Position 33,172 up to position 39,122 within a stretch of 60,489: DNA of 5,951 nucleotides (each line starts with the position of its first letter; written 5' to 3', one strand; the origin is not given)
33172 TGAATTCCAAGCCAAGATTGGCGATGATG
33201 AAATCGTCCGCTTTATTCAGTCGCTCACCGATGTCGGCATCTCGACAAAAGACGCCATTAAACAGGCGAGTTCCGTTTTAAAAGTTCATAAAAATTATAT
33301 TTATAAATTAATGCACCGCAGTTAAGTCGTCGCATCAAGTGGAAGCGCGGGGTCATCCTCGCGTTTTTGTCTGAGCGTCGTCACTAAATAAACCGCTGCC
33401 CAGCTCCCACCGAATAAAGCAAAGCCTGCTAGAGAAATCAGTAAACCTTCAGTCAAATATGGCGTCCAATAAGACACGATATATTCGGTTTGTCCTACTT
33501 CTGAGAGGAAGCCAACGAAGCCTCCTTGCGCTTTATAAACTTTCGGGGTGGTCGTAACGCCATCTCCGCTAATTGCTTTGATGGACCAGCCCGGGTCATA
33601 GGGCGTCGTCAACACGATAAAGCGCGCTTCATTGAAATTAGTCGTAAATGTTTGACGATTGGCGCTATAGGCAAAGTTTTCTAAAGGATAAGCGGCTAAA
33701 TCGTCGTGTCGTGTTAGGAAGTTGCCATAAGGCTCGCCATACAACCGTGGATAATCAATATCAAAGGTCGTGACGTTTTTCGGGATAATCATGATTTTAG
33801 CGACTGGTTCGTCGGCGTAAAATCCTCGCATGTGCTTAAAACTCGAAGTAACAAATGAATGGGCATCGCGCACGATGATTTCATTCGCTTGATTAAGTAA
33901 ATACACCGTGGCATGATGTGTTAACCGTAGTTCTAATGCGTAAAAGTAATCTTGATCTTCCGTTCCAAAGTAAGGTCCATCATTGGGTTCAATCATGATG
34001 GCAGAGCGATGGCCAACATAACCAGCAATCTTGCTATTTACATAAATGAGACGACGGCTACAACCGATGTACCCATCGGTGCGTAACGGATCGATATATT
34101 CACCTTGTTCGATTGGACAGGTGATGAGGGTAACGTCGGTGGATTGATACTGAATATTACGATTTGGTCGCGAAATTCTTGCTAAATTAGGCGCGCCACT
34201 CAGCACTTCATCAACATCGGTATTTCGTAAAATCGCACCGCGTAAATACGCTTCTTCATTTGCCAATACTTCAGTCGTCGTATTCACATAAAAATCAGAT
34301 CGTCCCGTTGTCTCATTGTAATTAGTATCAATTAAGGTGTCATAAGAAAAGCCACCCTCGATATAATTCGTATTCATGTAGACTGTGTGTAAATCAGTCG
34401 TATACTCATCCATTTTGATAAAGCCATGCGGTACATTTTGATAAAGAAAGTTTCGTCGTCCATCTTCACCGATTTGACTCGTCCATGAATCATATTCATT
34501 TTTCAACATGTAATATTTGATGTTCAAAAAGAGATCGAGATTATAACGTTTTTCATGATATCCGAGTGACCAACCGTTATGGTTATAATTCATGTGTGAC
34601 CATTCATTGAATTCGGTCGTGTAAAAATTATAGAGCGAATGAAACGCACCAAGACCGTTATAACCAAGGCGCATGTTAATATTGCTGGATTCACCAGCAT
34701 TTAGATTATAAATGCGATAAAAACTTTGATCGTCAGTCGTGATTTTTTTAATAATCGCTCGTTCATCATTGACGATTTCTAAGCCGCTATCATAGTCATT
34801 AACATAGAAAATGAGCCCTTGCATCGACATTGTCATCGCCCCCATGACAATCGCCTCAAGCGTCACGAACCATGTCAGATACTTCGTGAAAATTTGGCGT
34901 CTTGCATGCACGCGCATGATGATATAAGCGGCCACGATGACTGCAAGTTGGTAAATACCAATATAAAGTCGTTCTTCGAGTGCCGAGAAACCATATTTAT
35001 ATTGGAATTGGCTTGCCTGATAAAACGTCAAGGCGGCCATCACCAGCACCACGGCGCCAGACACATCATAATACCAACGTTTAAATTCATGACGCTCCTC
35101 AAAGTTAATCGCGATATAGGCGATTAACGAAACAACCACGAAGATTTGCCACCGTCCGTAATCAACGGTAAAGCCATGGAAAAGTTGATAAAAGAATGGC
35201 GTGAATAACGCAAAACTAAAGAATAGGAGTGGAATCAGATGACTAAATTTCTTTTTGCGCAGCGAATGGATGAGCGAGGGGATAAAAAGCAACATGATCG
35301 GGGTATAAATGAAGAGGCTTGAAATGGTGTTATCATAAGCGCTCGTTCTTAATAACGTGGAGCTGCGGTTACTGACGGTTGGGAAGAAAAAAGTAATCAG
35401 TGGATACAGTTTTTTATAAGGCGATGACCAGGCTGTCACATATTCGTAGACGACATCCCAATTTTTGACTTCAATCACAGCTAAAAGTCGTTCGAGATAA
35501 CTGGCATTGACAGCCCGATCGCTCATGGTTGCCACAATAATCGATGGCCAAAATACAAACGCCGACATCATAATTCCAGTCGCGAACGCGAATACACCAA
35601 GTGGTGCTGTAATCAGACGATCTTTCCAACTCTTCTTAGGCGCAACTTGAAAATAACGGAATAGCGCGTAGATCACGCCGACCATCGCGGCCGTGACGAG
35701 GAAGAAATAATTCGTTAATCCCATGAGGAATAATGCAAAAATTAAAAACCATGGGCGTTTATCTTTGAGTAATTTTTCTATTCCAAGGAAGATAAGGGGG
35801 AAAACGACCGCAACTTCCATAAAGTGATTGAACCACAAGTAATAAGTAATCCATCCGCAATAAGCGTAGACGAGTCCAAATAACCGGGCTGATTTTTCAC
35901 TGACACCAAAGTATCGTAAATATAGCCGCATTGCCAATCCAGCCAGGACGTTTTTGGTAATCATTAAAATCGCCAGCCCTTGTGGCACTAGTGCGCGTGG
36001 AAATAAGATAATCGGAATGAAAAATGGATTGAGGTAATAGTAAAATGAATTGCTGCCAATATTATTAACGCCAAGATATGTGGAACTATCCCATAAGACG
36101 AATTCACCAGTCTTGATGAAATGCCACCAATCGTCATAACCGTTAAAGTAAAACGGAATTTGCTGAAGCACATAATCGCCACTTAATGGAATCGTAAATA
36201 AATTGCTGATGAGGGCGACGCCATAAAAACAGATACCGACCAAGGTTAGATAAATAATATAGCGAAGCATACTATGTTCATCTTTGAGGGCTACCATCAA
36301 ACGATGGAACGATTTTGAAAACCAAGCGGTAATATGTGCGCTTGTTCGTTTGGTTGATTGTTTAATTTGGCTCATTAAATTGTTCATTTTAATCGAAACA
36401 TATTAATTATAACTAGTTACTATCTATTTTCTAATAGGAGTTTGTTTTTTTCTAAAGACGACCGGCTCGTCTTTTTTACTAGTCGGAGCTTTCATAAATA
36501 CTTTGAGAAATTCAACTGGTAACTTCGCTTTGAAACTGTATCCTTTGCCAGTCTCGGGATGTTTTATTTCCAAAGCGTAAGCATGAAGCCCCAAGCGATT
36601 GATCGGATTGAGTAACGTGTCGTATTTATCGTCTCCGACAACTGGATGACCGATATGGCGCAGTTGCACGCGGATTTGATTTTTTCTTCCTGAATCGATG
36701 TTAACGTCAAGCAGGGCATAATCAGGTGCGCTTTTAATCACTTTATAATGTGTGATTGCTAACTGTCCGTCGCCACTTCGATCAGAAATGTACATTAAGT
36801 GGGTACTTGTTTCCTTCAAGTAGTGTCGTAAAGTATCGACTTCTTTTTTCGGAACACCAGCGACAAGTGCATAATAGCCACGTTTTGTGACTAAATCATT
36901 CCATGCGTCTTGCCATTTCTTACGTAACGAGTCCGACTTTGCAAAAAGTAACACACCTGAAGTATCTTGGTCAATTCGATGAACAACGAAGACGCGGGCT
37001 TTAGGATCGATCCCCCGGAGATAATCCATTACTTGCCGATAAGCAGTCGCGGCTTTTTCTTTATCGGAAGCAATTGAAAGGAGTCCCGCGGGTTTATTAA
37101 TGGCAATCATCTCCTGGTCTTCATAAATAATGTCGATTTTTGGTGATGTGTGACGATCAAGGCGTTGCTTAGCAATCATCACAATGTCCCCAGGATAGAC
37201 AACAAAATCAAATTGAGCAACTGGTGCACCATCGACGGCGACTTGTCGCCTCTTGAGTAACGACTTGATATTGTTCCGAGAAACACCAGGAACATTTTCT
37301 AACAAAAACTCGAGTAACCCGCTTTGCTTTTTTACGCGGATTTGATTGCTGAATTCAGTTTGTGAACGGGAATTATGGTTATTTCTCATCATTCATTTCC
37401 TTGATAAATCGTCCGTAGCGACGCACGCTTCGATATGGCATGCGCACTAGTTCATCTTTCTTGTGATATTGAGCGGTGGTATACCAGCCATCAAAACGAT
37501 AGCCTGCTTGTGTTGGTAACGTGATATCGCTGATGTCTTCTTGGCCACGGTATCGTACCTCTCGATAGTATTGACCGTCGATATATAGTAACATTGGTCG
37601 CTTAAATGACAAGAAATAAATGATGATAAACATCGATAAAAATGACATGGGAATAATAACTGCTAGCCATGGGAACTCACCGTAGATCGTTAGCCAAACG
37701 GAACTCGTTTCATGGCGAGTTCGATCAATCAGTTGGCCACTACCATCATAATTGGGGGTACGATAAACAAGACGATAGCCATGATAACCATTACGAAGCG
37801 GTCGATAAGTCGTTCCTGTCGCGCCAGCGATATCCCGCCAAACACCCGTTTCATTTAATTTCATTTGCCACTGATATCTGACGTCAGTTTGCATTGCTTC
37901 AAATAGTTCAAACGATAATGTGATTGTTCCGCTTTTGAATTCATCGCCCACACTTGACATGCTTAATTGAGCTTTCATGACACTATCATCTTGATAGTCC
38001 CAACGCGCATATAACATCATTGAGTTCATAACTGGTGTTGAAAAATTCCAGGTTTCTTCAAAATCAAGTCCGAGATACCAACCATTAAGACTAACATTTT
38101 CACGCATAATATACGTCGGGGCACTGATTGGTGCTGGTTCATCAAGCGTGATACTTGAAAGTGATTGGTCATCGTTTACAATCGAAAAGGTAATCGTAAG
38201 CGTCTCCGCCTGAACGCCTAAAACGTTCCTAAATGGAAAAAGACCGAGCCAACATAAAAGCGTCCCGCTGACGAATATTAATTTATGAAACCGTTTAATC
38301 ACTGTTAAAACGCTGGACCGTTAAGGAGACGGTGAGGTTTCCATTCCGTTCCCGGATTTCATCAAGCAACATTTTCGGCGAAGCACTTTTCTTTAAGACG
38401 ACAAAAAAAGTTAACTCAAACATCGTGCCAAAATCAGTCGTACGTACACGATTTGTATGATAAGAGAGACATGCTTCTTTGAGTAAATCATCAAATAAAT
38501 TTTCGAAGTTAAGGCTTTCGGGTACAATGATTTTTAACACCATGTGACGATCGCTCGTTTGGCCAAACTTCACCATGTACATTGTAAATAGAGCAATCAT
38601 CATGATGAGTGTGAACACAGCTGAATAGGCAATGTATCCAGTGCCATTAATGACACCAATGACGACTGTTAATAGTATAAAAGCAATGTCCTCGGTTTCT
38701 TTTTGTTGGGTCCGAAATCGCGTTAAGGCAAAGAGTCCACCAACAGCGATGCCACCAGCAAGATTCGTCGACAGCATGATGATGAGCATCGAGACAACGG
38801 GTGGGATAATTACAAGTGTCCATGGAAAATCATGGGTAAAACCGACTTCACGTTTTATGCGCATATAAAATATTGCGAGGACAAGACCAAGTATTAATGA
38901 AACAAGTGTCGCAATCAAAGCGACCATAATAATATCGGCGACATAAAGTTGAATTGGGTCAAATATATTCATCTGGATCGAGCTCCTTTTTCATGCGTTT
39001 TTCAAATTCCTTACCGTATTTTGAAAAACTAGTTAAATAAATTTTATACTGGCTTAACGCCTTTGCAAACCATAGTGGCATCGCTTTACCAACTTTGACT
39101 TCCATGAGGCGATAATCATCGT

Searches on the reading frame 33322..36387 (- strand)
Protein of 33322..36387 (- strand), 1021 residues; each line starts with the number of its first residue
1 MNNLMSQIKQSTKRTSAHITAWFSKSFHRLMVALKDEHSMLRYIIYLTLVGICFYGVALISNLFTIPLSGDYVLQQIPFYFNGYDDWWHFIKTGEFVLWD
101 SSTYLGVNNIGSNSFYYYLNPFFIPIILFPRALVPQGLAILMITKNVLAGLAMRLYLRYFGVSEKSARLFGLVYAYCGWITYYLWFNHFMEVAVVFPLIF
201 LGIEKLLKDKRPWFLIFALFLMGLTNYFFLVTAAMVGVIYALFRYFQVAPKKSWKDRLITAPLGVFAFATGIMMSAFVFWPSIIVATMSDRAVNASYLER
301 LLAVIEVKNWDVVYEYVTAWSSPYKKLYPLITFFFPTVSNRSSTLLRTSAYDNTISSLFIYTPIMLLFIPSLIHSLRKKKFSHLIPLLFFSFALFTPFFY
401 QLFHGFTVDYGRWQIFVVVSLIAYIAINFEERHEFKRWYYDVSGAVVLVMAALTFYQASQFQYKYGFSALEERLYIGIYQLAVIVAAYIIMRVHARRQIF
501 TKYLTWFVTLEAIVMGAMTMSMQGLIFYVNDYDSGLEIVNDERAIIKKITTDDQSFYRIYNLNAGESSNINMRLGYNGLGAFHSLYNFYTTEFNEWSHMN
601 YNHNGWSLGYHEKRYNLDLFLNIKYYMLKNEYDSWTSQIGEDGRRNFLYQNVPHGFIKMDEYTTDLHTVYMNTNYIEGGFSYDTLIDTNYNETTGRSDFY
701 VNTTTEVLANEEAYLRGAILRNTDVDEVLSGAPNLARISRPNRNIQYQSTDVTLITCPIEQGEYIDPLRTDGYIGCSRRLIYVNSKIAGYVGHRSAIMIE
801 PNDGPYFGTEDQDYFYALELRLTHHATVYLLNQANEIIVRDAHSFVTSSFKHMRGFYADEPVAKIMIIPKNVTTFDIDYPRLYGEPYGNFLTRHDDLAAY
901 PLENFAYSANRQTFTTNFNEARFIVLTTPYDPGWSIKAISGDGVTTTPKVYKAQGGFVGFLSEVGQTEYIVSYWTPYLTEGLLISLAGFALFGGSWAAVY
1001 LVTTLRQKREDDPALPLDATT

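Call 21: search_protein_families(library=pfam, proteins=[window:33322-36387:-], max_evalue=0.001)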
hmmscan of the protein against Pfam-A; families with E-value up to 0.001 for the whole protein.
window:33322-36387:- (1021 aa): 1 family
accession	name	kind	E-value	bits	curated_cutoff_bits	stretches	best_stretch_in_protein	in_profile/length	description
PF09586.16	YfhO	-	7.6e-60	203.6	28.5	3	52-292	11-244/835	Bacterial membrane protein YfhO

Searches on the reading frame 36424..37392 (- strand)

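Call 21: search_protein_families(library=pfam, proteins=[window:36424-37392:-], max_evalue=0.001)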
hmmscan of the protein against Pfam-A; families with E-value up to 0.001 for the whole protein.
window:36424-37392:- (322 aa): 1 family
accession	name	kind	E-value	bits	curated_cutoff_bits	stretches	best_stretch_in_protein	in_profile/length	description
PF00849.27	PseudoU_synth_2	-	3.9e-28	99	26.8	1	95-246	2-152/152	RNA pseudouridylate synthase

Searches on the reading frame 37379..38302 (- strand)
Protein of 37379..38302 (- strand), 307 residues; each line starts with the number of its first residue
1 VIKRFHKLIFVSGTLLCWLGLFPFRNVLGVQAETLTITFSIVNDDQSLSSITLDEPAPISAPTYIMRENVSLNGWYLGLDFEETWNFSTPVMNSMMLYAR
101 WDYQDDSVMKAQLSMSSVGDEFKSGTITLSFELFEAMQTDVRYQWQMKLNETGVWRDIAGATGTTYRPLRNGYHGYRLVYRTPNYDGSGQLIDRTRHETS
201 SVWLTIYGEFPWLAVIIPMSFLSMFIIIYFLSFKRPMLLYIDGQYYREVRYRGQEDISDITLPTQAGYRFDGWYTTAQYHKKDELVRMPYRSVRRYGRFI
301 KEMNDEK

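Call 21: search_protein_families(library=pfam, proteins=[window:37379-38302:-], max_evalue=0.001)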
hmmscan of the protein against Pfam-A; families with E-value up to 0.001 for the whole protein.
window:37379-38302:- (307 aa): 1 family
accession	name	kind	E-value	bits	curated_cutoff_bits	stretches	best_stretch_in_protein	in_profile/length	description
PF09479.16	Flg_new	-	3.6e-14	53.1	27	2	36-99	2-64/65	Listeria-Bacteroides repeat domain (List_Bact_rpt)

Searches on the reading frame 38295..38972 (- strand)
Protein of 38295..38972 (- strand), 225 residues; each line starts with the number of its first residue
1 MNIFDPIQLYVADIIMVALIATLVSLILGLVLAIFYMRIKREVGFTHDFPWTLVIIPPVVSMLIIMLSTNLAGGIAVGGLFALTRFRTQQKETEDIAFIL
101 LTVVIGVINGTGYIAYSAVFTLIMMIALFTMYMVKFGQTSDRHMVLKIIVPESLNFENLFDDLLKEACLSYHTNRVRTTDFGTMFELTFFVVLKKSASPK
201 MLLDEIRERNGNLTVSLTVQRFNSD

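Call 21: search_protein_families(library=pfam, proteins=[window:38295-38972:-], max_evalue=0.001)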
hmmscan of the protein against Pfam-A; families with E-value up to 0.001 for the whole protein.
window:38295-38972:- (225 aa): 1 family
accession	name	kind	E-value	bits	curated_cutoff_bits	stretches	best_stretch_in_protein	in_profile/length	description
PF16316.10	DUF4956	-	1.4e-11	44.8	30.6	1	31-143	8-121/169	Domain of unknown function (DUF4956)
